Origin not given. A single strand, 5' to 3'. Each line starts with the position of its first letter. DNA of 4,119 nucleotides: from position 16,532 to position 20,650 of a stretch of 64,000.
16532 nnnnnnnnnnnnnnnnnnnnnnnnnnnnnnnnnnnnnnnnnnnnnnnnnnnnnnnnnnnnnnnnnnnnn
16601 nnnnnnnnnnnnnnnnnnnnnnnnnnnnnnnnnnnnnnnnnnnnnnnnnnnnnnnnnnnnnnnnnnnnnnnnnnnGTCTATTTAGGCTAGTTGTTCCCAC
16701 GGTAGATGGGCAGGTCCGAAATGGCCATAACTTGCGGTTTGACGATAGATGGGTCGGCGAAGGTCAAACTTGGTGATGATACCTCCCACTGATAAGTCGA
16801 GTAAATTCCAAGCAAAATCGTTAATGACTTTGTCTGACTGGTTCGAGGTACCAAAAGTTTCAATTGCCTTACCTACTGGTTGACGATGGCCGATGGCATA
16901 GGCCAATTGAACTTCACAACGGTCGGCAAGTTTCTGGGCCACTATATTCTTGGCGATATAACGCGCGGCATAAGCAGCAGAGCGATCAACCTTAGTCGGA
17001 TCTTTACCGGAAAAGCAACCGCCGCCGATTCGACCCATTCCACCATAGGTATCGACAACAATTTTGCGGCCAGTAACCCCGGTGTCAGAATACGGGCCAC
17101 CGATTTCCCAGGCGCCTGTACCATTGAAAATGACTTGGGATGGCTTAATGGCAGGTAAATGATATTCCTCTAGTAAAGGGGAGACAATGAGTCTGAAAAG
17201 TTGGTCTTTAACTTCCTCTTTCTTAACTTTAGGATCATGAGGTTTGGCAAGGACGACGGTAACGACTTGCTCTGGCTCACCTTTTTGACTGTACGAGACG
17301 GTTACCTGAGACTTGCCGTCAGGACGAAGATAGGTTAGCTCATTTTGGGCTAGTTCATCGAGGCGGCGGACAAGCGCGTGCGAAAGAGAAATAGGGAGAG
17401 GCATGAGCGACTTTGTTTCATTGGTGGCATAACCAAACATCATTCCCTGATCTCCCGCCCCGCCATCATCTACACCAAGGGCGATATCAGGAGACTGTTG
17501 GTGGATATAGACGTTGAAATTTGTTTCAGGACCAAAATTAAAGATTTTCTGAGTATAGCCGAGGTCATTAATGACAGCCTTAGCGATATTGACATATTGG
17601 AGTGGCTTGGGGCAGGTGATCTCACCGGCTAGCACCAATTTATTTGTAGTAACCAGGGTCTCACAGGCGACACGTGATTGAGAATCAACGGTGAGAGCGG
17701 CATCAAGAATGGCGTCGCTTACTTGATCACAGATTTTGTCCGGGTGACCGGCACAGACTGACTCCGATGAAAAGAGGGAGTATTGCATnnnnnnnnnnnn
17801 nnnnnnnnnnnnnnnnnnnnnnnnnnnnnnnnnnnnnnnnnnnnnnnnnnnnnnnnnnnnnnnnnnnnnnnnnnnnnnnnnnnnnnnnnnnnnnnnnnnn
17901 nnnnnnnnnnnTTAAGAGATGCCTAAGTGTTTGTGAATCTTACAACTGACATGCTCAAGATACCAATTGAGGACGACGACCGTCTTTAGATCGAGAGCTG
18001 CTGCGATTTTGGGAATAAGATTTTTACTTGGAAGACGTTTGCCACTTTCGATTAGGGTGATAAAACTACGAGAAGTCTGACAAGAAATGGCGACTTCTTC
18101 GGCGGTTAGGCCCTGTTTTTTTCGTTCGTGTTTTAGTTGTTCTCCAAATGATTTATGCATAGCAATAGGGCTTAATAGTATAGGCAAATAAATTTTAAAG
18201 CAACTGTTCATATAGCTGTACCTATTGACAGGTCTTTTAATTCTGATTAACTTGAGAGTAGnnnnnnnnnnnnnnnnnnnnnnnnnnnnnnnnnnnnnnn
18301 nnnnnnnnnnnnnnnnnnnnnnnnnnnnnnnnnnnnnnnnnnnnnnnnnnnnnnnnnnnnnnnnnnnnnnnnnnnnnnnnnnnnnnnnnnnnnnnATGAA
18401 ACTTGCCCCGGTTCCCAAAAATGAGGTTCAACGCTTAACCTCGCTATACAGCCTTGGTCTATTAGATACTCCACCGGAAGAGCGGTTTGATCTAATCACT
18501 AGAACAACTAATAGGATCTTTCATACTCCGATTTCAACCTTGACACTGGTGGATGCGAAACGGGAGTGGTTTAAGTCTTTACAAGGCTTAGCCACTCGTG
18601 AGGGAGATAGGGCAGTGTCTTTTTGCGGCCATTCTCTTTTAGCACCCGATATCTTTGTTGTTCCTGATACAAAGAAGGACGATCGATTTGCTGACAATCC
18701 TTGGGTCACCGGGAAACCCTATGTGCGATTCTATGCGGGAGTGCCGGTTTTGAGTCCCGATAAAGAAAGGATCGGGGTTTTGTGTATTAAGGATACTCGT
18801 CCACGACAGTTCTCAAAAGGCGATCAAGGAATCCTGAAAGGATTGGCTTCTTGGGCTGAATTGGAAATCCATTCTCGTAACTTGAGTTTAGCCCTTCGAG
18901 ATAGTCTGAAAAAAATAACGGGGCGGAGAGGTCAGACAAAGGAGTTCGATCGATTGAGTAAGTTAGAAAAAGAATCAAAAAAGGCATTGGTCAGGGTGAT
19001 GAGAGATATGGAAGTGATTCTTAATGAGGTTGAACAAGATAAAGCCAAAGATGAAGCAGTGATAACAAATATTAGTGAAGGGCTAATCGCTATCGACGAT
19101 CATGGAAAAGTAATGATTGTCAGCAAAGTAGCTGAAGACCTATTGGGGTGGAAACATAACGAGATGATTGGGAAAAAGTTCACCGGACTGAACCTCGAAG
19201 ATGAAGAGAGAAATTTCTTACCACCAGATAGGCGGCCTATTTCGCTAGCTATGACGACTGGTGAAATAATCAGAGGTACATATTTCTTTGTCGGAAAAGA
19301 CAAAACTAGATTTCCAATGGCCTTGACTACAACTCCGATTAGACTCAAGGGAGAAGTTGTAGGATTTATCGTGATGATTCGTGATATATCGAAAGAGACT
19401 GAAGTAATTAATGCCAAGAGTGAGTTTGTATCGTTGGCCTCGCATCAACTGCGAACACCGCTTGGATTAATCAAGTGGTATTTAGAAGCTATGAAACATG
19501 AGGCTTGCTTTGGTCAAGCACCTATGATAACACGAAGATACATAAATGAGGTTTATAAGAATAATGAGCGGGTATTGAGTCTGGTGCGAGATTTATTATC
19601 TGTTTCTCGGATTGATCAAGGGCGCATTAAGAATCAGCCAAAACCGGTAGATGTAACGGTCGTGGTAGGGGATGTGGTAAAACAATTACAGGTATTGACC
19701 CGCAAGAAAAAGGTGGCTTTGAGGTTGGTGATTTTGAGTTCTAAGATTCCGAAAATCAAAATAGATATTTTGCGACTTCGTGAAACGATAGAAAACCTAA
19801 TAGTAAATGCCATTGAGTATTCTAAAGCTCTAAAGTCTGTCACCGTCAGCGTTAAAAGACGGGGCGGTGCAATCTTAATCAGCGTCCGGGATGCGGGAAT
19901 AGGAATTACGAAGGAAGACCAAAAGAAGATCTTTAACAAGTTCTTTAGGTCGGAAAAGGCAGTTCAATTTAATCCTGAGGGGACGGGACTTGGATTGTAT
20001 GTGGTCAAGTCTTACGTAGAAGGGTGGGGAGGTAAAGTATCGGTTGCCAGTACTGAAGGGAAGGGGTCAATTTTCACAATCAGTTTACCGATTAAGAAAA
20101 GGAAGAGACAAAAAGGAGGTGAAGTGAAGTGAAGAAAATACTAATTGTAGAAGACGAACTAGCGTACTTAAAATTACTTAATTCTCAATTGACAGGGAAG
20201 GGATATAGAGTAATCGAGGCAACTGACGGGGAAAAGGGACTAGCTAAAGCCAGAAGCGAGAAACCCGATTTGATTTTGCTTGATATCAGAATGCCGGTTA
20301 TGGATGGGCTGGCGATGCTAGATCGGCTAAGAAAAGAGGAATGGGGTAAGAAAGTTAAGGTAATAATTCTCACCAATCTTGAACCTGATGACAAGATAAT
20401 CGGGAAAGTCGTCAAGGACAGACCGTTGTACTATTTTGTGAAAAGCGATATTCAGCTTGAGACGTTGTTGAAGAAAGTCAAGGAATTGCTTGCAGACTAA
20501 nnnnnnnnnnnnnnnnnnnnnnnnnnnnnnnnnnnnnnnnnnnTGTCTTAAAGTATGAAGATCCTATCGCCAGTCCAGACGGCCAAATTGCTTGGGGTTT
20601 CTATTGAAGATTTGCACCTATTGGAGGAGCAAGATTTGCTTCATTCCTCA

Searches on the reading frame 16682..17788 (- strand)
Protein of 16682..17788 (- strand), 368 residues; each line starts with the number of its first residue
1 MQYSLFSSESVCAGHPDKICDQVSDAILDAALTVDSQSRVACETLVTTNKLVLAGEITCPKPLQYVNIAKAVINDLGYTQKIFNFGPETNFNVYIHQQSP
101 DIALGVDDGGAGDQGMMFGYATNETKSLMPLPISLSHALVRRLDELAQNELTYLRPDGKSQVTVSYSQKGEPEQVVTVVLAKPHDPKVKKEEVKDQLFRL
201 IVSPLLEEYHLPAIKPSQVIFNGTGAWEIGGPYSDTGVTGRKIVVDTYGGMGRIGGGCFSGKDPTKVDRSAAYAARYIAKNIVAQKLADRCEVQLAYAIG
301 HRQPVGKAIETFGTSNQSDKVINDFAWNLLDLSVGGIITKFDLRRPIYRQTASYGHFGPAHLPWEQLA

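Call 9: search_protein_families(library=pfam, proteins=[window:16682-17788:-], max_evalue=0.01)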
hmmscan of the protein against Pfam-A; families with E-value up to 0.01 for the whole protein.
window:16682-17788:- (368 aa): 3 families
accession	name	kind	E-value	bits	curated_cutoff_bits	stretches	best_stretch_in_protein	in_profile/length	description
PF02773.21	S-AdoMet_synt_C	-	8e-61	204.4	25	1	229-366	1-138/138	S-adenosylmethionine synthetase, C-terminal domain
PF02772.21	S-AdoMet_synt_M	-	1.4e-36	125.7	29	1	109-225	2-118/120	S-adenosylmethionine synthetase, central domain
PF00438.25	S-AdoMet_synt_N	-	4.3e-32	111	33.1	1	5-100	3-99/99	S-adenosylmethionine synthetase, N-terminal domain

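Call 11: find_encoding_contigs(protein=window:16682-17788:-, flank=10000, max_places=10)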
Protein window:16682-17788:- (368 aa): 1 contig read that carries it; 1 place shown.
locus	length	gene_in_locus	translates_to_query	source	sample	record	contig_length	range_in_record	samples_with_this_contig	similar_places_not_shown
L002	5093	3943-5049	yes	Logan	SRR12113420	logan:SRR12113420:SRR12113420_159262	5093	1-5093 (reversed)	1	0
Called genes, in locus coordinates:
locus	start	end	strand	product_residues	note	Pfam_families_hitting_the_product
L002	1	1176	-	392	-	?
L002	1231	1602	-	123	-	PF00072:Response_reg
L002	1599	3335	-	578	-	PF01590:GAF, PF13185:GAF_2 (faint), PF00989:PAS, PF08448:PAS_4, PF13426:PAS_9, PF00512:HisKA, PF02518:HATPase_c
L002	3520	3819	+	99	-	PF13560:HTH_31, PF12844:HTH_19 (weak), PF01381:HTH_3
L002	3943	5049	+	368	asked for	PF00438:S-AdoMet_synt_N, PF02772:S-AdoMet_synt_M, PF02773:S-AdoMet_synt_C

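Call 26: find_homologous_proteins(query=window:16682-17788:-, max_evalue=1e-100)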
Query window:16682-17788:- (368 aa): 7522 proteins with E <= 1e-100 among 8000 candidates; the best 120 are listed.
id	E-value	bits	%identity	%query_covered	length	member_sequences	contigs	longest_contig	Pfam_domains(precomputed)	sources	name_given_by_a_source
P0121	1.0e-247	839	100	100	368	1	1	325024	PF00438.26,PF02772.22,PF02773.22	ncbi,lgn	-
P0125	1.3e-184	632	74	100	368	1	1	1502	PF00438.26,PF02772.22,PF02773.22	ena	-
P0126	3.4e-183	627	75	100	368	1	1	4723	PF00438.26,PF02772.22,PF02773.22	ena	-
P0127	7.6e-182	622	74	100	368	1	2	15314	PF00438.26,PF02772.22,PF02773.22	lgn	-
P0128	1.9e-181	621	74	100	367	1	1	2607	PF00438.26,PF02772.22,PF02773.22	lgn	-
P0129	5.6e-181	620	74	100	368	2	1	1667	PF00438.26,PF02772.22,PF02773.22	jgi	-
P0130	1.0e-180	619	74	100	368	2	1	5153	PF00438.26,PF02772.22,PF02773.22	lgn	-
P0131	1.1e-180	619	72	100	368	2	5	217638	PF00438.26,PF02772.22,PF02773.22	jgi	-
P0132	2.3e-180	618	73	100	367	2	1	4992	PF00438.26,PF02772.22,PF02773.22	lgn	-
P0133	3.3e-180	617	73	100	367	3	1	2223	PF00438.26,PF02772.22,PF02773.22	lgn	-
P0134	6.0e-180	616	73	100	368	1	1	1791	PF00438.26,PF02772.22,PF02773.22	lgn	-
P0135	1.1e-179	615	73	100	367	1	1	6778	PF00438.26,PF02772.22,PF02773.22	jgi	-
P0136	1.3e-179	615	72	100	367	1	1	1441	PF00438.26,PF02772.22,PF02773.22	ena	-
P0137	2.2e-179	614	73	100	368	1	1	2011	PF00438.26,PF02772.22,PF02773.22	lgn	-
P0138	1.0e-178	612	72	100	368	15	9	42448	PF00438.26,PF02772.22,PF02773.22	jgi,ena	-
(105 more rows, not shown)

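Call 29: find_encoding_contigs(protein=P0131, flank=8000, max_places=5)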
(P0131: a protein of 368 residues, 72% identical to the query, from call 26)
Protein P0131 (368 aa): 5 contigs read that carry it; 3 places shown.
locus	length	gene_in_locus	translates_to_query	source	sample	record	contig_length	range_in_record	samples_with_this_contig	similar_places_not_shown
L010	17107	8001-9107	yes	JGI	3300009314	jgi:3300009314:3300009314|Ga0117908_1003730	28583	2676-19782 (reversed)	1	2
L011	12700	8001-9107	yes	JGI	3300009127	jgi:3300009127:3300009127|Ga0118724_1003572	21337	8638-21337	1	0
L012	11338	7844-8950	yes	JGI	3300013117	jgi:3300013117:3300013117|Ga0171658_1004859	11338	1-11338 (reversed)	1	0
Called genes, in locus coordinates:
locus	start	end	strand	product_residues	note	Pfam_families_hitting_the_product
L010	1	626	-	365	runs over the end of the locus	PF03462:PCRF, PF00472:RF-1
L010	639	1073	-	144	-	-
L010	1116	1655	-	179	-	-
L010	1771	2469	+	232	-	-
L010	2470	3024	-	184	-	PF00578:AhpC-TSA, PF08534:Redoxin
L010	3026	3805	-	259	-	PF02906:Fe_hyd_lg_C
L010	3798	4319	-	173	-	-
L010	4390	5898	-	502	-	-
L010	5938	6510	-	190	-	-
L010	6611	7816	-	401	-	PF26550:Tricorn_2nd (faint), PF26549:Tricorn_N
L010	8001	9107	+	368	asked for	PF00438:S-AdoMet_synt_N, PF02772:S-AdoMet_synt_M, PF02773:S-AdoMet_synt_C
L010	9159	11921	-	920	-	PF07517:SecA_DEAD, PF01043:SecA_PP_bind, PF21090:P-loop_SecA, PF07516:SecA_SW, PF02810:SEC-C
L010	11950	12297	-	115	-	-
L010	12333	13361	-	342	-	-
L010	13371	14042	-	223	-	PF01564:Spermine_synth, PF13649:Methyltransf_25, PF13847:Methyltransf_31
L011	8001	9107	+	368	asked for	PF00438:S-AdoMet_synt_N, PF02772:S-AdoMet_synt_M, PF02773:S-AdoMet_synt_C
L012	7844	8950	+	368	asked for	PF00438:S-AdoMet_synt_N, PF02772:S-AdoMet_synt_M, PF02773:S-AdoMet_synt_C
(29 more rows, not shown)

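Call 30: find_encoding_contigs(protein=P0127, flank=8000, max_places=4)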
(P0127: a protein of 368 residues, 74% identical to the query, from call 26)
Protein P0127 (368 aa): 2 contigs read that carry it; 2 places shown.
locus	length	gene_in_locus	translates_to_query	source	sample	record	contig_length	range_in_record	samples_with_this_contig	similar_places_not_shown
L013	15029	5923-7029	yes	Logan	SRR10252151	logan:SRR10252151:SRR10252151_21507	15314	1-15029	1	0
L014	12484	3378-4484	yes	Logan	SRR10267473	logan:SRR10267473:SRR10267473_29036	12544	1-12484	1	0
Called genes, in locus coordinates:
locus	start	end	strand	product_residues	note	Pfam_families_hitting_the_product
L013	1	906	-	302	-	?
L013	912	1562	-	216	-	-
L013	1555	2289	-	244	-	-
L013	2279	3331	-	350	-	-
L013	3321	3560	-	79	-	-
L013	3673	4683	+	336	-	PF13439:Glyco_transf_4, PF00982:Glyco_transf_20 (faint), PF00534:Glycos_transf_1, PF13692:Glyco_trans_1_4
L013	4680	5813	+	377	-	-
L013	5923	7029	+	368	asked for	PF00438:S-AdoMet_synt_N, PF02772:S-AdoMet_synt_M, PF02773:S-AdoMet_synt_C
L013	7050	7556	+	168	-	PF02366:PMT (weak), PF13231:PMT_2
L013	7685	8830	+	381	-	-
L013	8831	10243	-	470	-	-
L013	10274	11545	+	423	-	-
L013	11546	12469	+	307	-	PF01297:ZnuA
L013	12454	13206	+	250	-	PF00005:ABC_tran, PF13304:AAA_21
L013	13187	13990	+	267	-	PF00950:ABC-3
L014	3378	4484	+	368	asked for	PF00438:S-AdoMet_synt_N, PF02772:S-AdoMet_synt_M, PF02773:S-AdoMet_synt_C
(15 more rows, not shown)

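Call 31: find_encoding_contigs(protein=P0138, flank=8000, max_places=6)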
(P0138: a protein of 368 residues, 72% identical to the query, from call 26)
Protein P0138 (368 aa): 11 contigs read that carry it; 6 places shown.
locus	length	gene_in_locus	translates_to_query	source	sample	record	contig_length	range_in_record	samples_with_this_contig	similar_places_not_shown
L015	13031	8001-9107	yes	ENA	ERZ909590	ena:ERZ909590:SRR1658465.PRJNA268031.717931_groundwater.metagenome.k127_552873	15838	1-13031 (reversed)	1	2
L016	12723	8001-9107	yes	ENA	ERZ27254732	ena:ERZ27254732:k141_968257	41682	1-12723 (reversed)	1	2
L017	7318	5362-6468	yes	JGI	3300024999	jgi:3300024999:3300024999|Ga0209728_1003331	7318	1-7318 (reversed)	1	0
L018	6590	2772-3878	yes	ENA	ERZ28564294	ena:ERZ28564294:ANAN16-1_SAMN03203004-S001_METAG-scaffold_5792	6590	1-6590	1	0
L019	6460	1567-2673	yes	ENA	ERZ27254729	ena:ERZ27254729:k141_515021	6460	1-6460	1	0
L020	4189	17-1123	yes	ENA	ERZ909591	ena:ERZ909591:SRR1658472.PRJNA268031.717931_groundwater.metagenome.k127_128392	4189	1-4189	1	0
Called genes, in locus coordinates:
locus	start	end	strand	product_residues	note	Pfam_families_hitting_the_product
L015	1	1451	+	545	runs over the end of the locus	PF13231:PMT_2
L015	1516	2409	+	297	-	PF00535:Glycos_transf_2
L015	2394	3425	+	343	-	PF13439:Glyco_transf_4, PF00534:Glycos_transf_1, PF13692:Glyco_trans_1_4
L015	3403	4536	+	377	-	-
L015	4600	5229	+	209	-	PF03141:Methyltransf_29 (weak), PF13489:Methyltransf_23, PF07021:MetW (faint), PF08241:Methyltransf_11, PF08242:Methyltransf_12, PF13649:Methyltransf_25, PF13847:Methyltransf_31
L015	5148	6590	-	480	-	PF09852:DUF2079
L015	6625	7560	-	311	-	PF00535:Glycos_transf_2, PF10111:Glyco_tranf_2_2, PF13641:Glyco_tranf_2_3 (weak)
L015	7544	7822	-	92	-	PF07578:LAB_N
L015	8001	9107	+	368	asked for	PF00438:S-AdoMet_synt_N, PF02772:S-AdoMet_synt_M, PF02773:S-AdoMet_synt_C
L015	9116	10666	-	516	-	PF13231:PMT_2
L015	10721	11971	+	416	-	-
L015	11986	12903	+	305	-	PF01297:ZnuA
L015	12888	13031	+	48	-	?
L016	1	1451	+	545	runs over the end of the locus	PF13231:PMT_2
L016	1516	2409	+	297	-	PF00535:Glycos_transf_2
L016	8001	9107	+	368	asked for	PF00438:S-AdoMet_synt_N, PF02772:S-AdoMet_synt_M, PF02773:S-AdoMet_synt_C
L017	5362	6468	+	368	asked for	PF00438:S-AdoMet_synt_N, PF02772:S-AdoMet_synt_M, PF02773:S-AdoMet_synt_C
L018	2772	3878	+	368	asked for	PF00438:S-AdoMet_synt_N, PF02772:S-AdoMet_synt_M, PF02773:S-AdoMet_synt_C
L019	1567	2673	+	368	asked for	PF00438:S-AdoMet_synt_N, PF02772:S-AdoMet_synt_M, PF02773:S-AdoMet_synt_C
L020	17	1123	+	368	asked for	PF00438:S-AdoMet_synt_N, PF02772:S-AdoMet_synt_M, PF02773:S-AdoMet_synt_C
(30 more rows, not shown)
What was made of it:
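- On Integrated element with attL/attR: The nearest MetK relative is ~75% identical, and synteny is lost at that distance (calls 26, 29-31).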

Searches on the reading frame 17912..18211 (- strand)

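Call 9: search_protein_families(library=pfam, proteins=[window:17912-18211:-], max_evalue=0.01)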
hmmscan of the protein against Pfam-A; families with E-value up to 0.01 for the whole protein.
window:17912-18211:- (99 aa): 4 families
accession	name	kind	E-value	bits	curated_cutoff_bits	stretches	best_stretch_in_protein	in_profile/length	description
PF13560.12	HTH_31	-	2.2e-10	41.1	27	1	22-76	2-57/64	Helix-turn-helix domain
PF01381.28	HTH_3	-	5.1e-09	36.5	23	1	26-76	1-51/55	Helix-turn-helix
PF12844.13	HTH_19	-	2.6e-06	27.7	30.2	1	23-78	1-56/64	Helix-turn-helix domain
PF13413.12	HTH_25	-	0.0013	19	24.6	1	25-75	1-57/62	Helix-turn-helix domain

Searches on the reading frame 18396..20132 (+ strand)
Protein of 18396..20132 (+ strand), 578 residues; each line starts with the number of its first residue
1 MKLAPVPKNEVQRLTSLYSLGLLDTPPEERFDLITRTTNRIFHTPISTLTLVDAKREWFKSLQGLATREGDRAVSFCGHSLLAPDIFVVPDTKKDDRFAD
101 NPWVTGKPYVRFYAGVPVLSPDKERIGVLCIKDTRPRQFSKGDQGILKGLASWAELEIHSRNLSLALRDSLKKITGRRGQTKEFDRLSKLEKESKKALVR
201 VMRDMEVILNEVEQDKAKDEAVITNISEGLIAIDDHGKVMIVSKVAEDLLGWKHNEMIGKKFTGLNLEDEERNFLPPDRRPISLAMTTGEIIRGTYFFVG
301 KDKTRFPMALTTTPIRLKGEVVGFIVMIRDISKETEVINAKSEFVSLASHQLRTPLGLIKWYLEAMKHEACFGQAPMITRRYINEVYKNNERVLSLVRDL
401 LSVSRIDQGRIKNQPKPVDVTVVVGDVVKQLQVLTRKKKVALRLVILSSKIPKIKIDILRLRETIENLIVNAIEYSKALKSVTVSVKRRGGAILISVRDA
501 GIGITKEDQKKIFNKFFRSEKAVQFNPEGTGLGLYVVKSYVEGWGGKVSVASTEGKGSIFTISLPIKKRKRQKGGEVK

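Call 9: search_protein_families(library=pfam, proteins=[window:18396-20132:+], max_evalue=0.01)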
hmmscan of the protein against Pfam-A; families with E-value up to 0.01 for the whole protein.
window:18396-20132:+ (578 aa): 10 families
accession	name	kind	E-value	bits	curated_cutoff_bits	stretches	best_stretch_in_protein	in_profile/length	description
PF02518.31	HATPase_c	-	2.8e-27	95.8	26.4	1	457-567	2-110/111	Histidine kinase-, DNA gyrase B-, and HSP90-like ATPase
PF01590.32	GAF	-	5.5e-16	59.8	22.4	1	27-158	2-133/133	GAF domain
PF00512.31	HisKA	-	2.5e-13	50.3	26.9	1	340-409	1-66/66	His Kinase A (phospho-acceptor) domain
PF00989.32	PAS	-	6e-13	49.2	22.6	1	220-331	4-113/113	PAS fold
PF13426.13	PAS_9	-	3.1e-11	43.9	27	1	230-332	4-102/103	PAS domain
PF08448.16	PAS_4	-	2.5e-09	37.8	23.1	1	225-334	3-108/110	PAS fold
PF13185.12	GAF_2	-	4.3e-07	30.6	28.6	1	27-152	4-129/136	GAF domain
PF13492.12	GAF_3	-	0.00049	20.9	27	0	116-154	86-123/129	GAF domain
PF14501.12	HATPase_c_5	-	0.00091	19.5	22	1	461-555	6-93/102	GHKL domain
PF13581.12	HATPase_c_2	-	0.0065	16.9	27.4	0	468-542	39-110/127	Histidine kinase-like ATPase domain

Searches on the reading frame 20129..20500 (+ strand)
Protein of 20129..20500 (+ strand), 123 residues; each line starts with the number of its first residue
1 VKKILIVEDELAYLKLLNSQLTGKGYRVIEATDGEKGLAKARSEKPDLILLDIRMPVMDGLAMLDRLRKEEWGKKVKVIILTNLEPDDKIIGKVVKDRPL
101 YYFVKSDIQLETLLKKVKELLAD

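Call 65: search_protein_families(library=pfam, proteins=[window:20129-20500:+], max_evalue=0.0001)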
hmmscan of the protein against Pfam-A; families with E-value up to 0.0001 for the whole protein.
window:20129-20500:+ (123 aa): 1 family
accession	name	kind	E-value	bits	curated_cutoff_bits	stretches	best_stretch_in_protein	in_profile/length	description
PF00072.30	Response_reg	-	7.9e-22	78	30.2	1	4-117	1-110/111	Response regulator receiver domain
